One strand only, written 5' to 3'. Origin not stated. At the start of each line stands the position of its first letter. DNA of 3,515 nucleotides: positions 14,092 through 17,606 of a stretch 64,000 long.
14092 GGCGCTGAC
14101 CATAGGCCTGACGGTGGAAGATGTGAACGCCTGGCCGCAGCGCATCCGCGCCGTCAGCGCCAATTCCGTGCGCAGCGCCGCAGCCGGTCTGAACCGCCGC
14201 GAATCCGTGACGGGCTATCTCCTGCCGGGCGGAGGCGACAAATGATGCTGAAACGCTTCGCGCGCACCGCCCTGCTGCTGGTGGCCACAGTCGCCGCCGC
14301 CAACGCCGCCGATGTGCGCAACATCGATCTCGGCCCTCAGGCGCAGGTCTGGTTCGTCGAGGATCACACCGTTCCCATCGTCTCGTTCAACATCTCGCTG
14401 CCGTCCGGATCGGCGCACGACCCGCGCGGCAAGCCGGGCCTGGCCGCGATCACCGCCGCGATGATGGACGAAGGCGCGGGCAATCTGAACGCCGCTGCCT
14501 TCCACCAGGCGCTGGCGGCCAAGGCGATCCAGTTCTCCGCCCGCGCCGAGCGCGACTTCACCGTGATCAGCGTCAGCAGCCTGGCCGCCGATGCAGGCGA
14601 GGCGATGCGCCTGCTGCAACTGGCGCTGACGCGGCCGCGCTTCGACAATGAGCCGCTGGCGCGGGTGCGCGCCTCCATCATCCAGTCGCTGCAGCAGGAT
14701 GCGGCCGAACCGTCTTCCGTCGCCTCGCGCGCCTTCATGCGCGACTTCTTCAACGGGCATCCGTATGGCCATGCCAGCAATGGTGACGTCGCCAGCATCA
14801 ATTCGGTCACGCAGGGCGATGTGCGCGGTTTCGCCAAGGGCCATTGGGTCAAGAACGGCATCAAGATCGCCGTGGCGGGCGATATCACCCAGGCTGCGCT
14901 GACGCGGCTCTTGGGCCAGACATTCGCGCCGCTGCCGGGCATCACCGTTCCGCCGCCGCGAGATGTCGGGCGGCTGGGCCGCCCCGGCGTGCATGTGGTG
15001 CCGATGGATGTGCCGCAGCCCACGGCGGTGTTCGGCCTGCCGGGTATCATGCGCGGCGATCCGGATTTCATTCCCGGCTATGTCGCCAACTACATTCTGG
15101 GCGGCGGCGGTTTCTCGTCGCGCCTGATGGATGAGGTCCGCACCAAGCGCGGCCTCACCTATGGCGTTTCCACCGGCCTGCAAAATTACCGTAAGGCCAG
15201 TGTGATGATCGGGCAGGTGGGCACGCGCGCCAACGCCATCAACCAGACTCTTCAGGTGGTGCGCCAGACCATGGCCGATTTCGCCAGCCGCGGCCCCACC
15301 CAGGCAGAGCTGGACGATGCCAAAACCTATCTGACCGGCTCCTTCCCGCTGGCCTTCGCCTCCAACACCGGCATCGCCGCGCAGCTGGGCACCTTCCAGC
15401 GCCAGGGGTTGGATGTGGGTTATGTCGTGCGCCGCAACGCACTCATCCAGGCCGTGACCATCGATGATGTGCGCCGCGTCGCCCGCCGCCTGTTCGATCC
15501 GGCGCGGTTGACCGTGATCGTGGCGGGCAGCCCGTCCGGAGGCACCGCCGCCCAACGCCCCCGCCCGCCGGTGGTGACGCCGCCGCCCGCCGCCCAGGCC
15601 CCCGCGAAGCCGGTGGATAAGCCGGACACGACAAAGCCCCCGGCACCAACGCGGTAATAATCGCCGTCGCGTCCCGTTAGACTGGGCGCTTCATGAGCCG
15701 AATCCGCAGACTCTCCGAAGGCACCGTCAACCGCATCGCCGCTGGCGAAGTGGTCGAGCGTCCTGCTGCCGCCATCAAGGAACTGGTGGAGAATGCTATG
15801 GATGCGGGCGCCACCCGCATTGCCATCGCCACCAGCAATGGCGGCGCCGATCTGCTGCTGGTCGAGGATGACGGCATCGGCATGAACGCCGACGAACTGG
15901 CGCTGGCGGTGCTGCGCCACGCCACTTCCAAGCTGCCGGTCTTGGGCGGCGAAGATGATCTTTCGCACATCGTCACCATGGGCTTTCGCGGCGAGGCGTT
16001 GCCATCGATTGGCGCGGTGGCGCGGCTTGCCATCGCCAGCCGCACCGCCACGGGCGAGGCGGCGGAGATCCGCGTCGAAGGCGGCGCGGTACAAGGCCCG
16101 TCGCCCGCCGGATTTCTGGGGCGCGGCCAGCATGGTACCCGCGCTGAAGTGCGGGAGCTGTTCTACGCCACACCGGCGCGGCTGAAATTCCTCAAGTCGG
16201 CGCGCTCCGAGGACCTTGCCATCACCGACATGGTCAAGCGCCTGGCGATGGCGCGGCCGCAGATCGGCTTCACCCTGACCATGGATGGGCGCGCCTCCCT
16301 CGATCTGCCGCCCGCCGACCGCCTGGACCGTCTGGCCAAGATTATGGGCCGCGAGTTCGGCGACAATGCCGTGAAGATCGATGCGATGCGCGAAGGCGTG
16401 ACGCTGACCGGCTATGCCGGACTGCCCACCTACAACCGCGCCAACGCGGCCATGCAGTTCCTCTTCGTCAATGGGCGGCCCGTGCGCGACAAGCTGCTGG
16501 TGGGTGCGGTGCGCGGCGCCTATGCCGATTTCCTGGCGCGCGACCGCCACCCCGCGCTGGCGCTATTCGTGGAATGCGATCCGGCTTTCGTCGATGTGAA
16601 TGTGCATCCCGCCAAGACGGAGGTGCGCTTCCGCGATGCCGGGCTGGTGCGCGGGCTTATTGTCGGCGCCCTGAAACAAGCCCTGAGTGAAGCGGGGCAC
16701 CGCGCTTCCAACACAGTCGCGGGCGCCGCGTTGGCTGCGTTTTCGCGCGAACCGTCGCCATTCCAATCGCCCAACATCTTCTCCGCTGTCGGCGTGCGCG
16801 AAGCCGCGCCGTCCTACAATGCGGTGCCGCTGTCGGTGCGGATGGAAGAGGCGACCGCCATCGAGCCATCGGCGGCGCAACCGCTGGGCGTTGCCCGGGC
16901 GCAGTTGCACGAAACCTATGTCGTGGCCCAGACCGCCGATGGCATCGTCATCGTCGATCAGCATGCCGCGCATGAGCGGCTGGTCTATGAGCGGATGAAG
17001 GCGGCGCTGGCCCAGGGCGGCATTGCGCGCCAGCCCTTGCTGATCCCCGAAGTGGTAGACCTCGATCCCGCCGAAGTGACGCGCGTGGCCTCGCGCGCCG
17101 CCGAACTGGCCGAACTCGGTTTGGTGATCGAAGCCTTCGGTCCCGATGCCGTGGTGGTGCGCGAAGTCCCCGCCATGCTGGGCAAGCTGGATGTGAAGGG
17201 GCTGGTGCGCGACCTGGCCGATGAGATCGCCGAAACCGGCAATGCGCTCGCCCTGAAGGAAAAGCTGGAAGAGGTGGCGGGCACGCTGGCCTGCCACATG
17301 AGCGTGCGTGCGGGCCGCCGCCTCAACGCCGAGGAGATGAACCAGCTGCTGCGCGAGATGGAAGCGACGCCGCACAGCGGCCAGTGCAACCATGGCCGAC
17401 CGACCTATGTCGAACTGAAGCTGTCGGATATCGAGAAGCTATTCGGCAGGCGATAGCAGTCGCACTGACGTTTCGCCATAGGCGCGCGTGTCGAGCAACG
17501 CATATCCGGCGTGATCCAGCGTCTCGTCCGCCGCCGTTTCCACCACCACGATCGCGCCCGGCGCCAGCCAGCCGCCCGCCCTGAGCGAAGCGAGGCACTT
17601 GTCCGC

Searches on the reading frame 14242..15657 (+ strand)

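Call 84: search_protein_families(library=pfam, proteins=[window:14242-15657:+], max_evalue=0.00001)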
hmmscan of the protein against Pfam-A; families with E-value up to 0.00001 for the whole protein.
window:14242-15657:+ (471 aa): 2 families
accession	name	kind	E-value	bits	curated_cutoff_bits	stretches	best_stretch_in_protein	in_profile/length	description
PF05193.26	Peptidase_M16_C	-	5.9e-30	104.9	23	1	188-363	1-180/181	Peptidase M16 inactive domain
PF00675.25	Peptidase_M16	-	5.5e-12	46.2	22.3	1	39-177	5-143/149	Insulinase (Peptidase family M16)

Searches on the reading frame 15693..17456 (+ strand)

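Call 84: search_protein_families(library=pfam, proteins=[window:15693-17456:+], max_evalue=0.00001)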
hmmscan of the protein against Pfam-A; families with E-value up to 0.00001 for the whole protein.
window:15693-17456:+ (587 aa): 3 families
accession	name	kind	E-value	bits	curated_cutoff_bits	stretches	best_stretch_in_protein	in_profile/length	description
PF08676.16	MutL_C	-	1.4e-50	171.1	25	1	403-544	2-142/142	MutL C terminal dimerisation domain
PF01119.25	DNA_mis_repair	-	1.4e-36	125.2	26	1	215-331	2-118/119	DNA mismatch repair protein, C-terminal domain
PF13589.12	HATPase_c_3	-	5.9e-09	36.5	25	1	25-91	4-71/137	Histidine kinase-, DNA gyrase B-, and HSP90-like ATPase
